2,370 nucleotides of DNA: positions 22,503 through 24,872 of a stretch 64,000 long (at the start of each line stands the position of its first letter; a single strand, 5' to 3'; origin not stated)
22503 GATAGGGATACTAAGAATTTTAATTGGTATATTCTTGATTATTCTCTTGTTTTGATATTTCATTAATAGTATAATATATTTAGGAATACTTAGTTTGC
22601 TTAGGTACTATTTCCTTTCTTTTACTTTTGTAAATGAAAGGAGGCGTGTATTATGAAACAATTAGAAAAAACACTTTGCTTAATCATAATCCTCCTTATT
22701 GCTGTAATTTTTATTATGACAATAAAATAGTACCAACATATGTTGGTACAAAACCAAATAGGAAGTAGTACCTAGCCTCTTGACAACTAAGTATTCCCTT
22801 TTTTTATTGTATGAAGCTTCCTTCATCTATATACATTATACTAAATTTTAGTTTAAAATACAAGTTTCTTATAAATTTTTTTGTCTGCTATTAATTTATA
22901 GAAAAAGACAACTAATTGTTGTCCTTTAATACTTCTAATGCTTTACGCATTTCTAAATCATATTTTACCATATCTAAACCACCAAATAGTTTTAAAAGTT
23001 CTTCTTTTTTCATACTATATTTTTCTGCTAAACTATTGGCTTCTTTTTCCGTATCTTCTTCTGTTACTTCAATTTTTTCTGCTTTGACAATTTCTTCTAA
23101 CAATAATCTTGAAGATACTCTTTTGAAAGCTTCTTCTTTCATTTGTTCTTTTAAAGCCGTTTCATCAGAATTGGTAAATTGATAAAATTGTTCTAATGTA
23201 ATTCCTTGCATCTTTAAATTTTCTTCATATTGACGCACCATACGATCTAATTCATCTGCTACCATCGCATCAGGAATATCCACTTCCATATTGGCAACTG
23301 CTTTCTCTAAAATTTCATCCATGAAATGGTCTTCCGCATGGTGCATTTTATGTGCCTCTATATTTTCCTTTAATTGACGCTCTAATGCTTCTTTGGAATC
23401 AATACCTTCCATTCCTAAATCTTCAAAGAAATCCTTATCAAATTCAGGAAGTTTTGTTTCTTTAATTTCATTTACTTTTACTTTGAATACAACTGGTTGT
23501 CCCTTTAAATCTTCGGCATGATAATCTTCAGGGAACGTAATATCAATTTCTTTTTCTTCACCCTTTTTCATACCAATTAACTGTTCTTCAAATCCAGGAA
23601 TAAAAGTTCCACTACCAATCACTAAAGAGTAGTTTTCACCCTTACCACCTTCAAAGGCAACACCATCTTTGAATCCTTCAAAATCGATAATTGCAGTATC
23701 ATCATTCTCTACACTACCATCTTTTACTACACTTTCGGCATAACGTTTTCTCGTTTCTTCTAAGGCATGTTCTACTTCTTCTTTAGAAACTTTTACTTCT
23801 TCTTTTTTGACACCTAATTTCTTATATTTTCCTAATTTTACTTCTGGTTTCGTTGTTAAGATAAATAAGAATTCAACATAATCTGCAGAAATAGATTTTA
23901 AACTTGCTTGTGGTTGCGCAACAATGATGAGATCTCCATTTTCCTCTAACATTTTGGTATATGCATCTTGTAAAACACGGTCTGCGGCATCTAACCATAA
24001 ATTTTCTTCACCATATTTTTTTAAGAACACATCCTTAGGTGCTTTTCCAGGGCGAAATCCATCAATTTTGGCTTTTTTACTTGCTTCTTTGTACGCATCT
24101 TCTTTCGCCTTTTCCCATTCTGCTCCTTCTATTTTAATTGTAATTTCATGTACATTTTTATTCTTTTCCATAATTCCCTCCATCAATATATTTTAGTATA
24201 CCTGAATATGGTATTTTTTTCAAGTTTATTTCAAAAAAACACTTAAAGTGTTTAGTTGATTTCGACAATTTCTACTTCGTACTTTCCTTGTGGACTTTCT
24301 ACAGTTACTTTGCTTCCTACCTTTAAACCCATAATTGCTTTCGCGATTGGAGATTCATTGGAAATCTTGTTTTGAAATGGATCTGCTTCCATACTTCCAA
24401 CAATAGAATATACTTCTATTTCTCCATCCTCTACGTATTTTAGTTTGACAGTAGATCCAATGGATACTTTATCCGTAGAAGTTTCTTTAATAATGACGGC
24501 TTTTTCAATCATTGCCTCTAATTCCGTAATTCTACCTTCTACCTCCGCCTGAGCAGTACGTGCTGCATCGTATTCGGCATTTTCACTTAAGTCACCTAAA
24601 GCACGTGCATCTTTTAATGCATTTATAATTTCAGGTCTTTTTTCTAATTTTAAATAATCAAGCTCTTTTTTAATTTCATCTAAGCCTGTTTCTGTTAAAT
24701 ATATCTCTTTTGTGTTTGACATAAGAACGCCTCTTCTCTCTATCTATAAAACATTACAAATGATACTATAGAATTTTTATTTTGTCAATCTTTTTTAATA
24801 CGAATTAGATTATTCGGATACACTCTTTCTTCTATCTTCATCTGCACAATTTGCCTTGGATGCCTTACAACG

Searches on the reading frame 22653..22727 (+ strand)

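Call 24: search_protein_families(library=pfam, max_evalue=10, proteins=[window:22653-22727:+])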
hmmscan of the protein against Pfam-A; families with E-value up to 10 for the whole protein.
seq(25 aa): 2 families
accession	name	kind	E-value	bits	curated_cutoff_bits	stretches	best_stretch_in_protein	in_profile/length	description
PF14899.11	DUF4492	-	0.76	10.2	27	1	2-21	15-33/63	Domain of unknown function (DUF4492)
PF12438.13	DUF3679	-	1.6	9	22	1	6-22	1-17/56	Protein of unknown function (DUF3679)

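Call 25: search_protein_families(library=ncbifam, max_evalue=10, proteins=[window:22653-22727:+])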
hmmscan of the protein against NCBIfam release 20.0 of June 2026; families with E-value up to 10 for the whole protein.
seq(25 aa): 2 families
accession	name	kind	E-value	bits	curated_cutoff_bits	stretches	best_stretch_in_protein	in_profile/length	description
NF033232.1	small_YtzI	equivalog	0.13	11.6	33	1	8-24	7-23/41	YtzI protein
NF038277.1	accessory_MacP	equivalog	0.91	10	45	1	2-22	75-95/98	cell wall synthase accessory phosphoprotein MacP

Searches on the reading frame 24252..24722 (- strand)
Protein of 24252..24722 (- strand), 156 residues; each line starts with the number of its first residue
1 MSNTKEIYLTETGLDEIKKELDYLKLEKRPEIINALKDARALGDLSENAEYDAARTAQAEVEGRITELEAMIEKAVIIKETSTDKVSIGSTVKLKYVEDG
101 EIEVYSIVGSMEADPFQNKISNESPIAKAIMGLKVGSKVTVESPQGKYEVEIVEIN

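Call 17: search_protein_families(library=pfam, proteins=[window:24252-24722:-])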
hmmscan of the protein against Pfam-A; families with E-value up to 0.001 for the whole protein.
window:24252-24722:- (156 aa): 2 families
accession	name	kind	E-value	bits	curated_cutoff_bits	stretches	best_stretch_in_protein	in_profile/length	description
PF01272.25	GreA_GreB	-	5.7e-28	97.2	26.9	1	82-156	2-76/77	Transcription elongation factor, GreA/GreB, C-term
PF03449.20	GreA_GreB_N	-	1.1e-27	96.5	24.5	1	7-77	1-71/71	Transcription elongation factor, N-terminal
